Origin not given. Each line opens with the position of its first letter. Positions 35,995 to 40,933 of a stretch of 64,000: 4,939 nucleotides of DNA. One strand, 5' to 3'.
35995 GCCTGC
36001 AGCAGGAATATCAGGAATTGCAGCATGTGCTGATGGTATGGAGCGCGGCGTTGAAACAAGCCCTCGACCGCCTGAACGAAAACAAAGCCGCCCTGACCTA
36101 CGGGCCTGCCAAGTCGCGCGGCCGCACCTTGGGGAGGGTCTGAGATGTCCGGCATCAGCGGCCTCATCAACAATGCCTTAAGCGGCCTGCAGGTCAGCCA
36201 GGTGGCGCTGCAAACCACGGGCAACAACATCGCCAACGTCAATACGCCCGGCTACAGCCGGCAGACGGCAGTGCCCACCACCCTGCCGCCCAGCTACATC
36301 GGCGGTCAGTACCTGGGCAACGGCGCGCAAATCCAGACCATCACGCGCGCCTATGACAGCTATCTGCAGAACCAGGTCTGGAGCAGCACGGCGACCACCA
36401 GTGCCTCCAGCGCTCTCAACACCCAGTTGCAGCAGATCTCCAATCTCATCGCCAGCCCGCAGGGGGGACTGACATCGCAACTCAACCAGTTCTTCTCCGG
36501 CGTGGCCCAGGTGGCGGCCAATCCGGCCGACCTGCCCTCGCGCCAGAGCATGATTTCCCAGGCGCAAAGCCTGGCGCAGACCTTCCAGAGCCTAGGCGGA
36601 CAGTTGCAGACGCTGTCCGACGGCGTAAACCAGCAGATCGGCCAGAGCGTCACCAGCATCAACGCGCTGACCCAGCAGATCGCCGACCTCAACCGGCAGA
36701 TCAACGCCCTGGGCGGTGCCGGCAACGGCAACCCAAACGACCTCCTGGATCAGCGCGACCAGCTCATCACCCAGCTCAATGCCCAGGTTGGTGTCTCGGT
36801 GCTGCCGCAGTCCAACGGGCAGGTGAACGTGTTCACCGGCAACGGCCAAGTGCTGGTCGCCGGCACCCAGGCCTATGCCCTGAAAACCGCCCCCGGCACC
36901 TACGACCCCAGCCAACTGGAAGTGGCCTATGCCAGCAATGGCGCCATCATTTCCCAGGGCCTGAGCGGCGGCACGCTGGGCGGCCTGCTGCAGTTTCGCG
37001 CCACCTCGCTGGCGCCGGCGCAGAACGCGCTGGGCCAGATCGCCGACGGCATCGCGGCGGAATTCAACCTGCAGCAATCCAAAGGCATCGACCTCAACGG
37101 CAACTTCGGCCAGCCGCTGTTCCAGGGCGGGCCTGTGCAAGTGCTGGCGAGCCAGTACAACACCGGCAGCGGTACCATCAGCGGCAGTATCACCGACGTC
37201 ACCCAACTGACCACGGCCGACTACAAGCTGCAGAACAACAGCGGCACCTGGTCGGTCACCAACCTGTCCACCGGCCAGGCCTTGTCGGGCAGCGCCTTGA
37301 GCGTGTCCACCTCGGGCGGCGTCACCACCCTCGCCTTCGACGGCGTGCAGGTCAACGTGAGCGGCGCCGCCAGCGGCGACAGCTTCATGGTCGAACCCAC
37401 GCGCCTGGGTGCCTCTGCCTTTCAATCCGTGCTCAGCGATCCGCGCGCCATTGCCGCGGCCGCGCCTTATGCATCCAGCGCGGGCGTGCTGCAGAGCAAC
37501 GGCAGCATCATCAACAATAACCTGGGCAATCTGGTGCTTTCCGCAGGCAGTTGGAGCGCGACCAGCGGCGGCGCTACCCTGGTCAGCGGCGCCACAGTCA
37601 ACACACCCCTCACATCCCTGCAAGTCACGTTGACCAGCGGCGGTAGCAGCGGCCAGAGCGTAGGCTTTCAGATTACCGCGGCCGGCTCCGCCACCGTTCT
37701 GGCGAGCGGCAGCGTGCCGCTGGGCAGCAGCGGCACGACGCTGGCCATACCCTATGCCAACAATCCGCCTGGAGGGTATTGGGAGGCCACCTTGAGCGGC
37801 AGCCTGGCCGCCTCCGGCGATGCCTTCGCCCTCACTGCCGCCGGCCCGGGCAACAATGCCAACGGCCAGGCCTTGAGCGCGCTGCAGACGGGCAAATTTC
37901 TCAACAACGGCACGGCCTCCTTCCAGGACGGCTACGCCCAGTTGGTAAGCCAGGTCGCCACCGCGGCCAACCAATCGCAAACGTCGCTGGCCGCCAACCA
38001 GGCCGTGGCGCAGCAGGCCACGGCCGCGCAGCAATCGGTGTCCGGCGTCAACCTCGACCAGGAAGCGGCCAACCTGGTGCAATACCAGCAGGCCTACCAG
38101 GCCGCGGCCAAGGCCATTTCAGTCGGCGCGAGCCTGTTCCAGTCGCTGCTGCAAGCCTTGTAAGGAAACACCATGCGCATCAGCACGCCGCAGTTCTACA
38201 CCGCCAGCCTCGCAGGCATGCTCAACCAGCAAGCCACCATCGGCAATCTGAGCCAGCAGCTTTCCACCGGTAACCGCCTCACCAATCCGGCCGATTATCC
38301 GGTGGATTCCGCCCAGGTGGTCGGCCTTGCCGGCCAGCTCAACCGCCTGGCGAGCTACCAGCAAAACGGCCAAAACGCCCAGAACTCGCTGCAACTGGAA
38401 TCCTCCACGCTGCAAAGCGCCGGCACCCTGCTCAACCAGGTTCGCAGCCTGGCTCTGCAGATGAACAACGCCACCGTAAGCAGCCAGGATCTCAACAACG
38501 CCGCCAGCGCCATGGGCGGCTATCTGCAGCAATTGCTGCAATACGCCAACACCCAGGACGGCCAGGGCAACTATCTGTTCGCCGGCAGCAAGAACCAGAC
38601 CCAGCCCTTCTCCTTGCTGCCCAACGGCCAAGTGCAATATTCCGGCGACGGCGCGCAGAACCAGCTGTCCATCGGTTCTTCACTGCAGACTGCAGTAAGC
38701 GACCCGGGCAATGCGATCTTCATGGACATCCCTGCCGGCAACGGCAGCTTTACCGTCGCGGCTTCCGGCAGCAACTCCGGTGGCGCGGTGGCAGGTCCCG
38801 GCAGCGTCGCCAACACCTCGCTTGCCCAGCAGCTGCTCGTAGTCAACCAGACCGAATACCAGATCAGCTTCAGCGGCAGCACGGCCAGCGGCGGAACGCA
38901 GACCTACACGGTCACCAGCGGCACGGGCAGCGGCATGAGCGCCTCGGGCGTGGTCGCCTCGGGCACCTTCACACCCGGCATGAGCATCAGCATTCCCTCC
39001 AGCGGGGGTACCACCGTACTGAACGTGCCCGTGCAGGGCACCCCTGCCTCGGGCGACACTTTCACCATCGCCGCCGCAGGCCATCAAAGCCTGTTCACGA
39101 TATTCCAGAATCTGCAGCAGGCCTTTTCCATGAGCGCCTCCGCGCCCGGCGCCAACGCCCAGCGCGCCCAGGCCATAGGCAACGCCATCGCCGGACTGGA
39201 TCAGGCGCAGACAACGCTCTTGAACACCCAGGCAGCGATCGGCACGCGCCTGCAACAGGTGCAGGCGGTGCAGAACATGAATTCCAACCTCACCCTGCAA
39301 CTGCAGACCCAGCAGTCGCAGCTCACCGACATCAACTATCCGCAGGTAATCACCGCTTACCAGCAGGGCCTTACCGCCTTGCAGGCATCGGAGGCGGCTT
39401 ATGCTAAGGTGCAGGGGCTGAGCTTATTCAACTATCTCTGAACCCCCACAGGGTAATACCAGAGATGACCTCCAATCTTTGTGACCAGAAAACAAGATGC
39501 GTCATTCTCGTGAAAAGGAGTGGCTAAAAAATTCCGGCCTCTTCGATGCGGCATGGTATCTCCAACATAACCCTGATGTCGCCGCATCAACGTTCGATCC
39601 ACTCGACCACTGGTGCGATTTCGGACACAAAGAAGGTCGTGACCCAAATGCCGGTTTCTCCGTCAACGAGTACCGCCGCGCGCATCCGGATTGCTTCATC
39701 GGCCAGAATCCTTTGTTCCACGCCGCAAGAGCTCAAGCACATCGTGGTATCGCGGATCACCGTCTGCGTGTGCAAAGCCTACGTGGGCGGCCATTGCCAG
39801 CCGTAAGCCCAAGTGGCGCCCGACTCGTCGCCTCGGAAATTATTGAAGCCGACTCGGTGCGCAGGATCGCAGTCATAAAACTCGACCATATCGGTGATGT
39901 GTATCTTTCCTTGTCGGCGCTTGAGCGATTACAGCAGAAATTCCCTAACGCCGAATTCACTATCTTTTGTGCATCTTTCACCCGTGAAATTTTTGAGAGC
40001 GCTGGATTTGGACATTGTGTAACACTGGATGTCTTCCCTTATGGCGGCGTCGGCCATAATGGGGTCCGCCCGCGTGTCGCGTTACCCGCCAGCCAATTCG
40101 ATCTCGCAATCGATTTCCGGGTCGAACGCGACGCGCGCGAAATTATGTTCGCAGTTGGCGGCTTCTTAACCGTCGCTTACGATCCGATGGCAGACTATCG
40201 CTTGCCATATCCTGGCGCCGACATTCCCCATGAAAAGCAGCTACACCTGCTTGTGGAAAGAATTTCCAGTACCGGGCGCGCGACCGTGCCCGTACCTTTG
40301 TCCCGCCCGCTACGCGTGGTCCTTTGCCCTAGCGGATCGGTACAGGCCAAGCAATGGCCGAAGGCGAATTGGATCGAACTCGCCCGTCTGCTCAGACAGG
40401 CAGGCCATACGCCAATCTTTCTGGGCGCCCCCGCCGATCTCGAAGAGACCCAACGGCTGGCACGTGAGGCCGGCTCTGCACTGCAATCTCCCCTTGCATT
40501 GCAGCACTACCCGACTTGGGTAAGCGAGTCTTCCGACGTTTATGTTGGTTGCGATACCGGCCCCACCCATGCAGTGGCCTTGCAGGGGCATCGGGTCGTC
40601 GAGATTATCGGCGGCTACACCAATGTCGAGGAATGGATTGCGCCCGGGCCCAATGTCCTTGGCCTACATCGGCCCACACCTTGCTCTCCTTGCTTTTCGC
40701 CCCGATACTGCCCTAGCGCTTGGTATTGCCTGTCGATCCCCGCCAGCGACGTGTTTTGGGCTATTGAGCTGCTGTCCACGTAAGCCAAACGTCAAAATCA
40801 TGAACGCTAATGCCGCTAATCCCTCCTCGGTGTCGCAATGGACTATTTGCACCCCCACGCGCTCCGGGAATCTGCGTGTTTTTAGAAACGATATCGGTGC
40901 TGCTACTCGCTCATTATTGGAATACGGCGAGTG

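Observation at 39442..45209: Low-GC glycosylation island after flgL with a five-domain 1469-aa methyltransferase/glycosyltransferase fusion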

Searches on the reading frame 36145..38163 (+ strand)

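Call 5: search_protein_families(library=pfam, proteins=[window:36145-38163:+], max_evalue=0.01)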
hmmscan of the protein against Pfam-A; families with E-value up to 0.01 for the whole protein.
window:36145-38163:+ (672 aa): 5 families
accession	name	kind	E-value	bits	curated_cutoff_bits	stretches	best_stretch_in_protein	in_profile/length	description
PF22638.1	FlgK_D1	-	3.2e-77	259.7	28.6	1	95-326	1-233/233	Flagellar hook-associated protein FlgK helical domain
PF21158.3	flgK_1st_1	-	1.3e-12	48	24.2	1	338-418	5-81/81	Flagellar hook-associated protein 1, D2-like domain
PF06429.18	Flg_bbr_C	-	2.4e-09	37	23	1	632-670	7-45/46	Flagellar basal body rod FlgEFG protein C-terminal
PF00460.25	Flg_bb_rod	-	3.2e-07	30.6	20.7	1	8-37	1-30/31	Flagella basal body rod protein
PF09177.16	STX6_10_61_N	-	0.0039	18.1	29.4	0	135-215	12-95/99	Syntaxin 6/10/61, N-terminal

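Call 6: search_protein_families(library=ncbifam, proteins=[window:36145-38163:+], max_evalue=0.01)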
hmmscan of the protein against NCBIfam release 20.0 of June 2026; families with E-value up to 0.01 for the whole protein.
window:36145-38163:+ (672 aa): 11 families
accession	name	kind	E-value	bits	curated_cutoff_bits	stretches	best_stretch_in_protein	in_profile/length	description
TIGR02492.1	flgK_ends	equivalog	1.5e-107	360.7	170.75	2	7-363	2-348/437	flagellar hook-associated protein FlgK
TIGR03506.1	FlgEFG_subfam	subfamily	3.7e-10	40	70.25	1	7-67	2-63/351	flagellar hook-basal body complex protein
TIGR02488.1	flgG_G_neg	equivalog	9.5e-08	31.9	252.75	1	10-45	4-39/259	flagellar basal-body rod protein FlgG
TIGR01396.1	FlgB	equivalog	1.2e-06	28.8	59.05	0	14-40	11-37/131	flagellar basal body rod protein FlgB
NF004241.1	PRK05682.1-5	equivalog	2.4e-06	27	469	1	11-43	8-40/446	flagellar hook protein FlgE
TIGR02490.1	flgF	equivalog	1.6e-05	24.6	178.5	1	10-43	3-36/218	flagellar basal-body rod protein FlgF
NF004495.0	PRK05841.1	equivalog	3.1e-05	22.7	857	1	8-41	5-38/603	flagellar hook protein FlgE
NF009278.1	PRK12636.1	equivalog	0.00022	20.8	350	1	11-40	8-37/263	flagellar basal body rod protein FlgG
TIGR01395.1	FlgC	equivalog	0.00074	19.8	102.1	0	632-670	96-134/137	flagellar basal body rod protein FlgC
NF009275.1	PRK12632.1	equivalog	0.0018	18.6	170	1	2-42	2-42/130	flagellar basal body rod protein FlgC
NF009456.0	PRK12816.1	equivalog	0.0056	16.4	416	0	11-42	8-39/264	flagellar basal body rod protein FlgG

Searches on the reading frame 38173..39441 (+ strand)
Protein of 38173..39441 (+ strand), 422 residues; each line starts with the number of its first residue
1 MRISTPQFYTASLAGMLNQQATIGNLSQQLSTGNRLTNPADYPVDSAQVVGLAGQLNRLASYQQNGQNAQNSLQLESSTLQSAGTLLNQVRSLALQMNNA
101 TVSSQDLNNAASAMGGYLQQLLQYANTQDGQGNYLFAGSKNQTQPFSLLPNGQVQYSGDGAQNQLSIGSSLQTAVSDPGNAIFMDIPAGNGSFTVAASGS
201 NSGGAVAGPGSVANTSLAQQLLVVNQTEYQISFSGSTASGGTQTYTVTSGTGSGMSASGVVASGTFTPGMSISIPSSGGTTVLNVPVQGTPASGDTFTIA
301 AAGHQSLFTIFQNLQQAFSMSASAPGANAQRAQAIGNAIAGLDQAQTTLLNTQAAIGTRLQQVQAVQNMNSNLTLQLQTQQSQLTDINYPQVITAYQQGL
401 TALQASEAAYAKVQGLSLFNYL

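Call 5: search_protein_families(library=pfam, proteins=[window:38173-39441:+], max_evalue=0.01)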
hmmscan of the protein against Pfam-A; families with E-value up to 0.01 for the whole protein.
window:38173-39441:+ (422 aa): 1 family
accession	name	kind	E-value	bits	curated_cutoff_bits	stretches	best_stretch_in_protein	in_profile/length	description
PF00669.25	Flagellin_N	-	2.8e-14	53.8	26.6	1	3-140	1-138/139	Bacterial flagellin N-terminal helical region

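Call 6: search_protein_families(library=ncbifam, proteins=[window:38173-39441:+], max_evalue=0.01)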
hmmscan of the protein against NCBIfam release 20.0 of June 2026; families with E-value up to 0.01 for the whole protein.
window:38173-39441:+ (422 aa): 9 families
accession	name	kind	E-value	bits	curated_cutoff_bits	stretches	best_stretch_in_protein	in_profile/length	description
TIGR02550.1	flagell_flgL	equivalog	1.1e-80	271.9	127.2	1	2-422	1-387/387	flagellar hook-associated protein FlgL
NF009361.0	PRK12717.1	equivalog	3.2e-54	184.3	407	2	1-213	1-214/524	flagellar hook-associated protein 3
NF009362.0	PRK12718.1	equivalog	1.4e-33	116.7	602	2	1-204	1-205/510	flagellar hook-associated protein FlgL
NF005187.0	PRK06663.1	equivalog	3.3e-33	115.1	337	2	1-183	2-198/419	flagellar hook-associated protein 3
NF006489.0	PRK08913.1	equivalog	1.5e-27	96.9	217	1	13-422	15-302/303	flagellin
NF005980.0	PRK08073.1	equivalog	5.3e-19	68.6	291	2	1-185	1-180/287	flagellar hook-associated protein 3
NF011282.0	PRK14692.1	equivalog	7e-15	54.3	878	2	1-185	1-180/749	flagellar hook-associated protein FlgL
NF006265.0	PRK08412.1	equivalog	3.2e-13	48.8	749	2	1-173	1-168/827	flagellar hook-associated protein FlgL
NF004669.0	PRK06008.1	equivalog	4.5e-08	32.8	230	1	3-148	6-147/348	flagellar hook-associated family protein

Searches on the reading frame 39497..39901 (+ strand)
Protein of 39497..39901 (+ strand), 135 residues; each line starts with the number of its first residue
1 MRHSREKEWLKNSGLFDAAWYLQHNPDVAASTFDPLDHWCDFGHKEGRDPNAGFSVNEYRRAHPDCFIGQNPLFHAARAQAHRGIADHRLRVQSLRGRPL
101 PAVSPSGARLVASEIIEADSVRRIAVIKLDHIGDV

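Call 34: search_protein_families(library=pfam, proteins=[window:39497-39901:+], max_evalue=1)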
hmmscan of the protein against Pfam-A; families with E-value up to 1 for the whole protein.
window:39497-39901:+ (135 aa): 0 families

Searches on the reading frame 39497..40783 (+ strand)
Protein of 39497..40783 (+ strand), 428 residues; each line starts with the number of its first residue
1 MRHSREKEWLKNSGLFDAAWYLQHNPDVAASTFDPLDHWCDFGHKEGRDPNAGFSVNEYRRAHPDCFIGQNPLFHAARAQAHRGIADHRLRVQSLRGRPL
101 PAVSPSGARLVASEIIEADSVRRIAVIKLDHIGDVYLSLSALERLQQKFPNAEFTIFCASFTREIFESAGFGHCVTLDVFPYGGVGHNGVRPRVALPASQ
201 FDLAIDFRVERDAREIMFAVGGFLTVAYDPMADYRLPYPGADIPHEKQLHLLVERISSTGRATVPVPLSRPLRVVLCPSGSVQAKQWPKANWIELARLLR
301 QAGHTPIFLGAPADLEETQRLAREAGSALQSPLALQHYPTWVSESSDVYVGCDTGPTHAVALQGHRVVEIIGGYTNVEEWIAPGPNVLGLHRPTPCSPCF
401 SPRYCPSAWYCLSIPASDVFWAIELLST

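Call 5: search_protein_families(library=pfam, proteins=[window:39497-40783:+], max_evalue=0.01)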
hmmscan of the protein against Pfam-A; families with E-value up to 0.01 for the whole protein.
window:39497-40783:+ (428 aa): 1 family
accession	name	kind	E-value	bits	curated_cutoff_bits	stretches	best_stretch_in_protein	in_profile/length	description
PF01075.23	Glyco_transf_9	-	2.5e-13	50.4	22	1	267-401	102-238/247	Glycosyltransferase family 9 (heptosyltransferase)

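Call 6: search_protein_families(library=ncbifam, proteins=[window:39497-40783:+], max_evalue=0.01)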
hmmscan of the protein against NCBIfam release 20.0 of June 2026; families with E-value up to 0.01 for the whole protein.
window:39497-40783:+ (428 aa): 6 families
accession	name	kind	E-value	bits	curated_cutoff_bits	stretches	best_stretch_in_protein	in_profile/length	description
TIGR02193.1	heptsyl_trn_I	equivalog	1.4e-12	47.5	185.3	1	273-364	182-275/320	lipopolysaccharide heptosyltransferase I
TIGR02195.1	heptsyl_trn_II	equivalog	7.4e-07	28.6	134.6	1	211-330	122-235/339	lipopolysaccharide heptosyltransferase II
TIGR02201.1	heptsyl_trn_III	equivalog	0.00023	20.3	170.2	0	123-166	1-44/344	putative lipopolysaccharide heptosyltransferase III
NF008204.0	PRK10964.1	equivalog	0.00095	18.4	437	0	279-363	186-271/322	lipopolysaccharide heptosyltransferase RfaC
NF008162.0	PRK10916.1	equivalog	0.0011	18.2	569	0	269-321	179-231/348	ADP-heptose--LPS heptosyltransferase RfaF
NF007742.0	PRK10422.1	equivalog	0.0032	16.4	467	0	119-160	3-44/352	lipopolysaccharide core heptosyltransferase RfaQ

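Call 59: find_homologous_proteins(query=window:39497-40783:+, max_evalue=1e-8)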
Query window:39497-40783:+ (428 aa): 127 proteins with E <= 1e-8 among 8000 candidates; the best 120 are listed.
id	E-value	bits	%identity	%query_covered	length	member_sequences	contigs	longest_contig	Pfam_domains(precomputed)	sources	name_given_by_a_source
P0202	3.9e-239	812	80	100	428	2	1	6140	PF01075.24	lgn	-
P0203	3.9e-222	756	75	100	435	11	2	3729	PF01075.24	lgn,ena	-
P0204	8.5e-164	564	55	100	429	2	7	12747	PF01075.24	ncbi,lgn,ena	-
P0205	3.4e-76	275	37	98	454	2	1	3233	PF01075.24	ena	-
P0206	1.1e-43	168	39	26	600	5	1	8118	PF10111.15,PF13641.13,PF00535.33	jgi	jgi:glycosyltransferase involved in cell wall biosynthesis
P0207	1.1e-42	165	50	14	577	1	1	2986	-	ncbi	-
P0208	8.4e-42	162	43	21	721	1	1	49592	PF13692.13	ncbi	-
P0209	3.0e-36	144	33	36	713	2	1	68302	PF04577.20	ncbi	-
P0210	1.9e-34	138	52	14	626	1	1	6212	PF11765.14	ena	-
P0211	4.7e-34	136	46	15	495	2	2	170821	PF00353.26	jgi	jgi:hypothetical protein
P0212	5.4e-34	136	39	20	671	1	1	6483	PF00353.26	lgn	-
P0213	1.5e-33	135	44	18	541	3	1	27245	-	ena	-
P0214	2.4e-33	134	44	21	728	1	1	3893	PF00534.27,PF13692.13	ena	-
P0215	2.7e-33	134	51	14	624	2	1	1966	PF00353.26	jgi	jgi:Ca2+-binding RTX toxin-like protein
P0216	2.8e-33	134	52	14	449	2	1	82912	PF08548.18,PF00353.26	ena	-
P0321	8.1e-10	56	27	68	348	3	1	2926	PF01075.24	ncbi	-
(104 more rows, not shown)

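Call 60: find_encoding_contigs(protein=P0202, flank=6000, max_places=2)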
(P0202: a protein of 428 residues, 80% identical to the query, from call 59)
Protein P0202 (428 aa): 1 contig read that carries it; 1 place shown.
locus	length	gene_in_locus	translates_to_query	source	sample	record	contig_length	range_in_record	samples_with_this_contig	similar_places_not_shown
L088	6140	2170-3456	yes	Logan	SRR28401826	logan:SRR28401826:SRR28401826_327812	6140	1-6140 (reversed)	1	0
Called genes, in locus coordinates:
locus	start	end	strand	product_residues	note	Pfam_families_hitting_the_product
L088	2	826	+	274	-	?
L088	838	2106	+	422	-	PF00669:Flagellin_N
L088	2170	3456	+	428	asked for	PF01075:Glyco_transf_9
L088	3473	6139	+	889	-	?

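Call 61: find_encoding_contigs(protein=P0205, flank=6000, max_places=2)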
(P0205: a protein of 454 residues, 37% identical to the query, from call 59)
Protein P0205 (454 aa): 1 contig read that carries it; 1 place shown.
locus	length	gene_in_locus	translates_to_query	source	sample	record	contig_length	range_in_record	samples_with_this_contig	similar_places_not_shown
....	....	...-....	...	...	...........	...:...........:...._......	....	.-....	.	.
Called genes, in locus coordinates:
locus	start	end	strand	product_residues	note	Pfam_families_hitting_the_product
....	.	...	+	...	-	?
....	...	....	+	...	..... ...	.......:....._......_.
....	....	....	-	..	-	-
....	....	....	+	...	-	-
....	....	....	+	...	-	?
